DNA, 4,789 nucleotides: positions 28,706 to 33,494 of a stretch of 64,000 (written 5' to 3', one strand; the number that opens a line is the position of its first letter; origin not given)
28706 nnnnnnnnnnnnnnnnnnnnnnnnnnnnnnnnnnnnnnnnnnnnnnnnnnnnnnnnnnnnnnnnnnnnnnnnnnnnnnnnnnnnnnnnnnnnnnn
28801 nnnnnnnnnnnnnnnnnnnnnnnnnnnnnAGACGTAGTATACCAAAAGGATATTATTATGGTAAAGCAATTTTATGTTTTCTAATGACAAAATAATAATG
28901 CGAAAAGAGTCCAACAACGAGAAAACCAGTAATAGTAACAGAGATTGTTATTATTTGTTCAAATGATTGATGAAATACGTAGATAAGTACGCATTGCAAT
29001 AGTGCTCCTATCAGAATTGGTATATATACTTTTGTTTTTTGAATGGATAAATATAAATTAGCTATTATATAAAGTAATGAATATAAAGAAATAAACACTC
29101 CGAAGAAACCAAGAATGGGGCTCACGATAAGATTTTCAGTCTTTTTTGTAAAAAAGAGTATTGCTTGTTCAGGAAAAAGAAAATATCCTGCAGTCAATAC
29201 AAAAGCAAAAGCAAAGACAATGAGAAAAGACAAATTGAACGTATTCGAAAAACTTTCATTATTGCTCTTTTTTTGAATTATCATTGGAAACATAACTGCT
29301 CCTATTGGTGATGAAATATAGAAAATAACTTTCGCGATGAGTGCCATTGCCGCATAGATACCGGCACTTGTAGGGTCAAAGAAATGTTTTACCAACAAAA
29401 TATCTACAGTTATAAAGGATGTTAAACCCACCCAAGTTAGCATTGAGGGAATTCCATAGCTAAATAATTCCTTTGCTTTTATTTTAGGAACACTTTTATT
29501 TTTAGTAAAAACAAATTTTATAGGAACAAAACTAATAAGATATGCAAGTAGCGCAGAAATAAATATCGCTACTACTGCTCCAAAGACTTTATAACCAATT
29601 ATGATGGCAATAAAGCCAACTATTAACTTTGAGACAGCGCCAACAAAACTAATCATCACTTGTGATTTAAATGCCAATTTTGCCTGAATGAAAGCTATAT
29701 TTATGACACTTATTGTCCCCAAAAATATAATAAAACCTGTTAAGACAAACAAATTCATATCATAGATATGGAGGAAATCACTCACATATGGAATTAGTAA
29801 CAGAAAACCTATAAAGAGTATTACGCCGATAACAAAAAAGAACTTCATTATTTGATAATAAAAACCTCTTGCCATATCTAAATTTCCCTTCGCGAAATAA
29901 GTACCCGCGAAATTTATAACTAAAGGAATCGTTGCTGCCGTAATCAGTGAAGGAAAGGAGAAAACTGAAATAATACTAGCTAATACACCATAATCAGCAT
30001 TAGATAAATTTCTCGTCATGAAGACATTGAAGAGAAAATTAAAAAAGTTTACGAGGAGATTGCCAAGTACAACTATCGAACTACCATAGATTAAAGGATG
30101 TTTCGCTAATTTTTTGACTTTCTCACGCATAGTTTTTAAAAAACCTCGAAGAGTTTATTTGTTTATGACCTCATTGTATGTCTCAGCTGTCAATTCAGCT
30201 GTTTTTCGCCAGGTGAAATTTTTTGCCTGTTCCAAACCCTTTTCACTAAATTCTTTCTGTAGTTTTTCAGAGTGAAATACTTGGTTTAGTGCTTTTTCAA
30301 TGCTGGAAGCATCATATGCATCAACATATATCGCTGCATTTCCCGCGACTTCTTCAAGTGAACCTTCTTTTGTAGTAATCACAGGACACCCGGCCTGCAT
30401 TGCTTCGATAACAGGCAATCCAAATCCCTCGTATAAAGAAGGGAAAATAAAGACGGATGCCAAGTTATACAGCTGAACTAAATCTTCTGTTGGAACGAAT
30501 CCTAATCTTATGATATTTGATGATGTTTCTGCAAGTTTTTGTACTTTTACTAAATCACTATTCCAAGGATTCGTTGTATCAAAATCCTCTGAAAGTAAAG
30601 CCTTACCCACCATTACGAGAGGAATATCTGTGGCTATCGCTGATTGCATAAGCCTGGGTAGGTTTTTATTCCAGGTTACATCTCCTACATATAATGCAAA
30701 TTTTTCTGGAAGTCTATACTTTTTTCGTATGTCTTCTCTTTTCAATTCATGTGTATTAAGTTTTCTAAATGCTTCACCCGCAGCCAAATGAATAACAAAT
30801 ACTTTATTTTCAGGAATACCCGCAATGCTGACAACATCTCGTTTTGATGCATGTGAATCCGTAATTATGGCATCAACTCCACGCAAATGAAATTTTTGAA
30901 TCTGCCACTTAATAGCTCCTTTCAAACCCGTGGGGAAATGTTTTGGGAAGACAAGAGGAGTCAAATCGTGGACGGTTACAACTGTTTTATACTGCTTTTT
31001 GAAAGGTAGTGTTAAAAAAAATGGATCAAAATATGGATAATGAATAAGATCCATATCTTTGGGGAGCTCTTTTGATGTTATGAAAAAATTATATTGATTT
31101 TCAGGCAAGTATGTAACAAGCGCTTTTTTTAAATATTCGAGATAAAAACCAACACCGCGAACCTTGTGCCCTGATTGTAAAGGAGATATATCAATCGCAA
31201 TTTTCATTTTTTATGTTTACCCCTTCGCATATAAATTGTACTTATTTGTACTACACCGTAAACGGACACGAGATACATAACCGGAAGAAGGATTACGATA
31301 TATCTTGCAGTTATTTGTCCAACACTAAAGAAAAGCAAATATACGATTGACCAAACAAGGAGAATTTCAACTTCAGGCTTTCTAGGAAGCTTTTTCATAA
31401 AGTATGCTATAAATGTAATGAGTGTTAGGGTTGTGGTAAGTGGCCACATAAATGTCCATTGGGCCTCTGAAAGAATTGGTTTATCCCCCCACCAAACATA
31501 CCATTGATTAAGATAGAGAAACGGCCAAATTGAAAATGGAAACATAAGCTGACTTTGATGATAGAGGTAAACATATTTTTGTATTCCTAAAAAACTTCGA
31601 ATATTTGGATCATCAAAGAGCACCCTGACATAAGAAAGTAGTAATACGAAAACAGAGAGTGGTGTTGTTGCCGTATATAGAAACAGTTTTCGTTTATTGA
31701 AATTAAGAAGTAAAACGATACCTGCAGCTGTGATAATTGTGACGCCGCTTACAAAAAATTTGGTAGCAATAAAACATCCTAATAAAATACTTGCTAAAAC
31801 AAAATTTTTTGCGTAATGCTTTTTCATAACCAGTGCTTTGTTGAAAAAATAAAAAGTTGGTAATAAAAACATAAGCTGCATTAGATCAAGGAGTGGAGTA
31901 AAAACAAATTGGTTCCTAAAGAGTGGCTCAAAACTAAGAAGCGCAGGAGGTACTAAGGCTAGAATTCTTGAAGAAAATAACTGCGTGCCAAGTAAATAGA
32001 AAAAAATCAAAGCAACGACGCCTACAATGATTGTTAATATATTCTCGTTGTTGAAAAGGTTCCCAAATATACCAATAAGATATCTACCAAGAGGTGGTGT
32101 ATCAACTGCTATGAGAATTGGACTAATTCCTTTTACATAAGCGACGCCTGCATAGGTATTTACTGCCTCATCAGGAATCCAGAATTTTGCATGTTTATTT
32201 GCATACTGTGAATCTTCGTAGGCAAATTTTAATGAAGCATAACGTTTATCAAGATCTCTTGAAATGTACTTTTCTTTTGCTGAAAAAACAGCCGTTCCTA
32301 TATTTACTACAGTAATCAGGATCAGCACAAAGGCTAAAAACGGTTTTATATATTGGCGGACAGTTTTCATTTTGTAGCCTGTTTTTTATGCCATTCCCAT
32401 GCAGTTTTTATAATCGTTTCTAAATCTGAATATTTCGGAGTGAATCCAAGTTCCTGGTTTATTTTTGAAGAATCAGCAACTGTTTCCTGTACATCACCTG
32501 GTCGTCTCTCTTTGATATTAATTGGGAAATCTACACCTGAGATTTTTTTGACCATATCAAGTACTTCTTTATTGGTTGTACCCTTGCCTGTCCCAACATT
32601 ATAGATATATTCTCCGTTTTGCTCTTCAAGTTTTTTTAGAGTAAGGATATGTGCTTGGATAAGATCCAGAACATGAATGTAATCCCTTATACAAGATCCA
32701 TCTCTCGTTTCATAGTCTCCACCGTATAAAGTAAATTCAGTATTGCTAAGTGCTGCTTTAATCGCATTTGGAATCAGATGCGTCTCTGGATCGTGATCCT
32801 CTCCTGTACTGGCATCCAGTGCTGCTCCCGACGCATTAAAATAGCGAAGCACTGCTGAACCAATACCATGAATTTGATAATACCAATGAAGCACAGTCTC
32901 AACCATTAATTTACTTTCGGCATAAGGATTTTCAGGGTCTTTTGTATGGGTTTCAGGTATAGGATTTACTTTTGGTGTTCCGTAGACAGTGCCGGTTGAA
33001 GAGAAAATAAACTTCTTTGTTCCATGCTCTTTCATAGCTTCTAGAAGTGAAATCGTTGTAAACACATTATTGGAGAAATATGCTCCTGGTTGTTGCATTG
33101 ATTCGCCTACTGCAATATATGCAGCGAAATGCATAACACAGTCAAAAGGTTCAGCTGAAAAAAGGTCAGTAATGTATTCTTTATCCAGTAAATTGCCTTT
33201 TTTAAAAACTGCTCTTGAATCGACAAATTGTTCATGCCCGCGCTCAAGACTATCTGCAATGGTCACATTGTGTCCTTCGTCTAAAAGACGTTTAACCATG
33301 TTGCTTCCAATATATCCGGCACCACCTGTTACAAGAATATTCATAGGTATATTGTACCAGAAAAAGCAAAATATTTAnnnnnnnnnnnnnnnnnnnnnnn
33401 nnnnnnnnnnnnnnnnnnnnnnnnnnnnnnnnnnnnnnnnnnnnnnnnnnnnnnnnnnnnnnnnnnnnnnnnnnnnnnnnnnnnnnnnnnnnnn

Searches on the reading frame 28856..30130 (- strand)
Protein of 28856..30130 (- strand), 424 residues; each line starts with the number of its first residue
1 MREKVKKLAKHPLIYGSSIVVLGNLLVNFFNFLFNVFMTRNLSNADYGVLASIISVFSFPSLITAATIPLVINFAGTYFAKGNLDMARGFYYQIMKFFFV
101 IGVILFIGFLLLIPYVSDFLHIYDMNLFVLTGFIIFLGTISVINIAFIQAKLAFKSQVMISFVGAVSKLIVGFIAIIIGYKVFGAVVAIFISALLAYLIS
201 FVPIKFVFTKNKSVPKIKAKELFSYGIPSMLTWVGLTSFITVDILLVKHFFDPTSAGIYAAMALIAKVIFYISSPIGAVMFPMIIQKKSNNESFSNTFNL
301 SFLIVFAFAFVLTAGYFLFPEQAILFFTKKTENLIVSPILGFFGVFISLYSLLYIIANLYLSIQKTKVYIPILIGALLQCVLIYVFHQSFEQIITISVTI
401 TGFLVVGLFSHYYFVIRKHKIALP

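Call 16: search_protein_families(library=pfam, proteins=[window:28856-30130:-], max_evalue=0.001)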
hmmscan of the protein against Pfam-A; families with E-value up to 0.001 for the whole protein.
window:28856-30130:- (424 aa): 2 families
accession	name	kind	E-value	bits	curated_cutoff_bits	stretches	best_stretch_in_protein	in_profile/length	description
PF13440.11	Polysacc_synt_3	-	2e-15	57.3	23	1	38-326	2-282/293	Polysaccharide biosynthesis protein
PF01943.22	Polysacc_synt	-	7.9e-15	55.4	28.2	1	16-286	4-272/274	Polysaccharide biosynthesis protein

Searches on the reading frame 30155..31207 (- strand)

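Call 16: search_protein_families(library=pfam, proteins=[window:30155-31207:-], max_evalue=0.001)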
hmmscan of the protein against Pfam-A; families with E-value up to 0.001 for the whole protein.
window:30155-31207:- (350 aa): 6 families
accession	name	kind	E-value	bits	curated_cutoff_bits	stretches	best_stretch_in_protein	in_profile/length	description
PF00534.26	Glycos_transf_1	-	2.8e-29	102.3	26.4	1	157-324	2-169/172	Glycosyl transferases group 1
PF13692.12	Glyco_trans_1_4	-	4.1e-20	72.9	27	1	172-311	5-140/142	Glycosyl transferases group 1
PF13439.12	Glyco_transf_4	-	2.3e-11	44.4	28.5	1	51-140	72-163/170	Glycosyltransferase Family 4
PF20706.3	GT4-conflict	-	9.6e-07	28.5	26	1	241-281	273-313/385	Family 4 Glycosyltransferase in conflict systems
PF13579.12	Glyco_trans_4_4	-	5e-06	27.4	29.7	1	53-141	73-157/158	Glycosyl transferase 4-like domain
PF13524.12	Glyco_trans_1_2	-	1.8e-05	25.2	25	1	193-338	13-140/144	Glycosyl transferase-like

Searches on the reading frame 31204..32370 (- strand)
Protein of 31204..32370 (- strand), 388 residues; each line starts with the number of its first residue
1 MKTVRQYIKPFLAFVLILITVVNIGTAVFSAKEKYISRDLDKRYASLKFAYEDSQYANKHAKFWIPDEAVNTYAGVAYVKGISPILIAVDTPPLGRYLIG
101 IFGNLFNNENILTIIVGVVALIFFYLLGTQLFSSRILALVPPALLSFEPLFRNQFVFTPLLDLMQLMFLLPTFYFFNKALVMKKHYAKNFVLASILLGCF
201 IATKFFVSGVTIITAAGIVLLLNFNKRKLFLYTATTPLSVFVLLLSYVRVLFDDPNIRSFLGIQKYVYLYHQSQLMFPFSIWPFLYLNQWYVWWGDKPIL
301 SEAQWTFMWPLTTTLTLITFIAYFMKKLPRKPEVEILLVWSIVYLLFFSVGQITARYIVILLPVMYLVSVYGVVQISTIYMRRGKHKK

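Call 16: search_protein_families(library=pfam, proteins=[window:31204-32370:-], max_evalue=0.001)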
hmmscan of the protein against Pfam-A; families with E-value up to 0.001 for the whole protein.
window:31204-32370:- (388 aa): 0 families

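Call 39: search_protein_families(library=pfam, proteins=[window:31204-32370:-], max_evalue=1)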
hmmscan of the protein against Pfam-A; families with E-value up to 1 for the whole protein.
window:31204-32370:- (388 aa): 0 families

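Call 92: search_protein_families(library=ncbifam, proteins=[window:31204-32370:-], max_evalue=0.1)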
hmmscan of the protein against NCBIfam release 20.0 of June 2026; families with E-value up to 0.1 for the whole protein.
window:31204-32370:- (388 aa): 0 families

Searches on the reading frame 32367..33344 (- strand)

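Call 16: search_protein_families(library=pfam, proteins=[window:32367-33344:-], max_evalue=0.001)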
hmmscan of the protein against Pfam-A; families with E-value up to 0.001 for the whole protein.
window:32367-33344:- (325 aa): 9 families
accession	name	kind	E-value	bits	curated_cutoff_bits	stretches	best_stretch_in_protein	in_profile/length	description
PF16363.11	GDP_Man_Dehyd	-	4e-57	194.6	27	1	4-307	1-325/332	GDP-mannose 4,6 dehydratase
PF01370.27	Epimerase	-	5.6e-56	190.1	20.9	1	3-251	1-240/240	NAD dependent epimerase/dehydratase family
PF01073.25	3Beta_HSD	-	7.2e-16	58.5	22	1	4-151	1-156/280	3-beta hydroxysteroid dehydrogenase/isomerase family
PF04321.23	RmlD_sub_bind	-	1.8e-15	57.3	27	1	1-152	1-136/287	RmlD substrate binding domain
PF02719.21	Polysacc_synt_2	-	6.8e-11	42.3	20.2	1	3-118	1-129/293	Polysaccharide biosynthesis protein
PF07993.18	NAD_binding_4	-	3.6e-09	36.6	20.1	1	64-173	86-209/258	Male sterility protein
PF13460.12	NAD_binding_10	-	4.9e-09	36.7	27.2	1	7-151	1-130/184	NAD(P)H-binding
PF05368.20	NmrA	-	2.2e-07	31.2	27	1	2-119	4-109/298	NmrA-like family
PF00106.31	adh_short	-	0.00076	19.4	26.6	0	3-42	3-42/195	short chain dehydrogenase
